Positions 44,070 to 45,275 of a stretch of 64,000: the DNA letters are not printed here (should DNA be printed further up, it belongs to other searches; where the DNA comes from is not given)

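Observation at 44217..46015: HDAC-family deacetylase co-transcribed with a zinc-finger protein, plus lysine-rich proteins elsewhere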

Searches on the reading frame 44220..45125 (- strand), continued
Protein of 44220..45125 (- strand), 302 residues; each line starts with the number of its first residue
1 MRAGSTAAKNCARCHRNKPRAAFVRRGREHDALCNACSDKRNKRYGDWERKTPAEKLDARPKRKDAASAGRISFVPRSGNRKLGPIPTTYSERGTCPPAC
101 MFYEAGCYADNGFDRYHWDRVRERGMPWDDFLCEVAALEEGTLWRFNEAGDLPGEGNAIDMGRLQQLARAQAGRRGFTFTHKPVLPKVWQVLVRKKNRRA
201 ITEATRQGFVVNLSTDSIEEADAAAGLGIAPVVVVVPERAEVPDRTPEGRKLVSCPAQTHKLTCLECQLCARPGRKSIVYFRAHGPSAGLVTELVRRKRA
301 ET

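Call 56: find_encoding_contigs(protein=P0122, flank=6000, max_places=2)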
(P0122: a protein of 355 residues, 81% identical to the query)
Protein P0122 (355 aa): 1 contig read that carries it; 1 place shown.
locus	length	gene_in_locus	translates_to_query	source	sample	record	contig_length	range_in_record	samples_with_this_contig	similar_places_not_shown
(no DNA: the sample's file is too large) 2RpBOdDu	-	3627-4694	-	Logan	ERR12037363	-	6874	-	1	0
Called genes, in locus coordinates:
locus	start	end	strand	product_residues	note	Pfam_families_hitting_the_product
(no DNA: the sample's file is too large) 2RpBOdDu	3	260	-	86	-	?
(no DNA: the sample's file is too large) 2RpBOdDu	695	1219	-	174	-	-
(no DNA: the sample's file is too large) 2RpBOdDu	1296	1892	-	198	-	-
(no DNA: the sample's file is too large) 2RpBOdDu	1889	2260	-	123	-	-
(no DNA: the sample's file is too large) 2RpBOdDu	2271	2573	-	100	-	-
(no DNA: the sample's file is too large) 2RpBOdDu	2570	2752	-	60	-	-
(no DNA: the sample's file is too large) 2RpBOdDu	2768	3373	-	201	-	PF00588:SpoU_methylase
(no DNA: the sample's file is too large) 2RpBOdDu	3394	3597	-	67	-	-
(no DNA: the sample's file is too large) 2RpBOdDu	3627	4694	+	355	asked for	PF23872:DUF7227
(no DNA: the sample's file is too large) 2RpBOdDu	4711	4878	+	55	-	-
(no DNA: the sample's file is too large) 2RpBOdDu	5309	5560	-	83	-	-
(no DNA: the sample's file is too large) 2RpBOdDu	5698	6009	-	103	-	-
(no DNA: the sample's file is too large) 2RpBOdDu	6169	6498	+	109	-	-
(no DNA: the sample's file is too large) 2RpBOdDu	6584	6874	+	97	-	?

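Call 75: fold_search(model_id=the predicted structure, library=viral)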
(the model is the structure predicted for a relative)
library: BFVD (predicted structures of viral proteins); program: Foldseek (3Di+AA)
matches with E <= 10: 717; with E <= 0.001: 16
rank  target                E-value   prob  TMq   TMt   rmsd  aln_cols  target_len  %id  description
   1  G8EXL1                1.9e-17  1.00  0.51  0.89   1.9       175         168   39  (no name in the UniProt tables at hand)
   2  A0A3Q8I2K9            1.0e-16  1.00  0.60  0.82   3.1       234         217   29  (no name in the UniProt tables at hand)
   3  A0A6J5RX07            7.6e-12  1.00  0.54  0.68   4.6       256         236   20  DUF7227 domain-containing protein [uncultured Caudovirales phage]
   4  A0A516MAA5            3.0e-09  1.00  0.49  0.62   4.2       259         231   22  (no name in the UniProt tables at hand)
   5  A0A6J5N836            3.4e-09  1.00  0.38  0.49   7.0       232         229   24  DUF7227 domain-containing protein [uncultured Caudovirales phage]
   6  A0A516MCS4            1.3e-07  1.00  0.46  0.58   5.1       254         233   17  (no name in the UniProt tables at hand)
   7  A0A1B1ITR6            2.5e-07  1.00  0.44  0.54   5.7       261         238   13  (no name in the UniProt tables at hand)
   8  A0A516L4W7            5.4e-07  1.00  0.40  0.46   8.3       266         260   19  (no name in the UniProt tables at hand)
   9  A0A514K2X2            5.0e-06  1.00  0.50  0.65   4.5       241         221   16  Gene product 88 domain-containing protein [Nitrosopumilus spindle-shaped virus]
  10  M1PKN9                5.3e-06  1.00  0.29  0.66   2.2       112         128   25  (no name in the UniProt tables at hand)
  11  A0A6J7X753            1.5e-05  1.00  0.41  0.41   9.7       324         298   16  Gene product 88 domain-containing protein [uncultured Caudovirales phage]
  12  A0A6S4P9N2            8.1e-05  1.00  0.43  0.53   5.6       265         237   15  Phage protein Gp37/Gp68-like protein [uncultured phage_MedDCM-OCT-S42-C7]
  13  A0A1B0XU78            8.7e-05  1.00  0.45  0.47  15.2       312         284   13  (no name in the UniProt tables at hand)
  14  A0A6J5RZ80            1.3e-04  1.00  0.46  0.46   6.2       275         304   17  Gene product 88 domain-containing protein [uncultured Caudovirales phage]
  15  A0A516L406            1.4e-04  1.00  0.44  0.62   4.7       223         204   17  (no name in the UniProt tables at hand)
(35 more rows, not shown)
